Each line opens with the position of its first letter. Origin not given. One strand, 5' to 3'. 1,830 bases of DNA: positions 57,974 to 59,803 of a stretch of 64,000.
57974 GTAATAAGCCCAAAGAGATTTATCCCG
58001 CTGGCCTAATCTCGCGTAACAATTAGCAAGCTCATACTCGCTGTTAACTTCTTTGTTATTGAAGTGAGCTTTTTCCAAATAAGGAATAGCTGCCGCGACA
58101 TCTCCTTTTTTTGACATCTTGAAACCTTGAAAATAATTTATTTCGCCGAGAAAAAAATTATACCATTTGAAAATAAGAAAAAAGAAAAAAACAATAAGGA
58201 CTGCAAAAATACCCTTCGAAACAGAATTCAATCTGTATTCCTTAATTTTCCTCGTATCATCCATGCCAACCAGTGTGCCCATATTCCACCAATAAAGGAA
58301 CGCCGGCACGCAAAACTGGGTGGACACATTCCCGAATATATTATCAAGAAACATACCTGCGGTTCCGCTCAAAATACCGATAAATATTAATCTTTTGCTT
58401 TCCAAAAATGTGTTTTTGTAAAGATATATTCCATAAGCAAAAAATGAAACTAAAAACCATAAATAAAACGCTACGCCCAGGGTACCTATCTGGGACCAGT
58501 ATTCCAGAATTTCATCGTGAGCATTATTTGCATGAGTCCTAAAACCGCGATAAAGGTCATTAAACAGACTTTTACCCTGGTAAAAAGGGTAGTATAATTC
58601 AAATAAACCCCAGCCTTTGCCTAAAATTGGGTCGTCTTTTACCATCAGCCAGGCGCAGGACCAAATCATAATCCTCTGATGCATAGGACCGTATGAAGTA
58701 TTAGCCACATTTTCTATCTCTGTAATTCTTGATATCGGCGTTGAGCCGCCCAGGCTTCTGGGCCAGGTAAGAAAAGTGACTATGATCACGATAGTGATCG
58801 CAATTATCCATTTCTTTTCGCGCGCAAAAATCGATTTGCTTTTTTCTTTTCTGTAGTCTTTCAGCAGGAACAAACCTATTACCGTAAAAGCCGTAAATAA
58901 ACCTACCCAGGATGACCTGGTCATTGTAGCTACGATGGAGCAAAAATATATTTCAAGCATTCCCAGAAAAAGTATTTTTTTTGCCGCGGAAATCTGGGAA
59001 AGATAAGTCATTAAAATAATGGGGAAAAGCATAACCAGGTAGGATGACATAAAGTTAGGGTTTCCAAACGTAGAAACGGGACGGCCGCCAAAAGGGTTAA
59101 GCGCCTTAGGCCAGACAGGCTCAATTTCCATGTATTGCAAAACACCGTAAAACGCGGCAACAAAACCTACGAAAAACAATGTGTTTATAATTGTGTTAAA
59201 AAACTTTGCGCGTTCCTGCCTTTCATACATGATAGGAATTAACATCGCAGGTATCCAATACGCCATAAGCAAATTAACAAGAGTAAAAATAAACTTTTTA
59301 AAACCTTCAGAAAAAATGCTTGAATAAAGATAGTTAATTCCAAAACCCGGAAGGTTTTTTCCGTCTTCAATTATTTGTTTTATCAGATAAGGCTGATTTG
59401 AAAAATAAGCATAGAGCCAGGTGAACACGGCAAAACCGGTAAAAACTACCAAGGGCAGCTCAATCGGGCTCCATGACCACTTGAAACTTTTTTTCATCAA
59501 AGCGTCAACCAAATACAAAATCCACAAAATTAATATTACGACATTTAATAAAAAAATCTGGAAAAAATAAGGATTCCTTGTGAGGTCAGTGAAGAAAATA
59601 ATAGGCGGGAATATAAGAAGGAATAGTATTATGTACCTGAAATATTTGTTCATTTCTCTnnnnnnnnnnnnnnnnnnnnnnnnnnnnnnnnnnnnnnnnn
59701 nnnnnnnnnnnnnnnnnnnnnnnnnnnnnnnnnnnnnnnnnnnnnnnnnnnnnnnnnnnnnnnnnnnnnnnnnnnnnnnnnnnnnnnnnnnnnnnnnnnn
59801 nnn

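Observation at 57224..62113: Tandem paralogous ~810-aa membrane proteins combining a Wzy_C (O-antigen ligase) domain with C-terminal TPR arrays: candidate protein O-oligosaccharyltransferases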

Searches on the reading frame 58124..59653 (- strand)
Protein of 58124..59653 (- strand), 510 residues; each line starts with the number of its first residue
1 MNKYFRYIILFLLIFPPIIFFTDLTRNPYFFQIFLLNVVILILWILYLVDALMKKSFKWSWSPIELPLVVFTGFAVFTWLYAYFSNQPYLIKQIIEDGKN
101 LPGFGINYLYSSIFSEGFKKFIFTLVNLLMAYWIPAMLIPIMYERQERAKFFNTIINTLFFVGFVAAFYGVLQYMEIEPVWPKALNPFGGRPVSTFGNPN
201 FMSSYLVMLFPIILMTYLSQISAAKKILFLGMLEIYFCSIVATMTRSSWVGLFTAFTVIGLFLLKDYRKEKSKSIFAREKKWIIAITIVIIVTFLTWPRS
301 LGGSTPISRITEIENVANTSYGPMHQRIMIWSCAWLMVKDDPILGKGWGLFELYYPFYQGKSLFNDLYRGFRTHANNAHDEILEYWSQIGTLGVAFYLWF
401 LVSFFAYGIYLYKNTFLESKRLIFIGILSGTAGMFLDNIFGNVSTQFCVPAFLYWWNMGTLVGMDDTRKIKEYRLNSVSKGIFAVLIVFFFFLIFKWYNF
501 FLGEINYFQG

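Call 10: search_solved_structures(query=window:58154-59653:-, max_evalue=10, show_alignments=2)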
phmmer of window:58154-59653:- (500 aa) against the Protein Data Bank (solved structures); distinct sequences matched with E-value up to 10: 0.
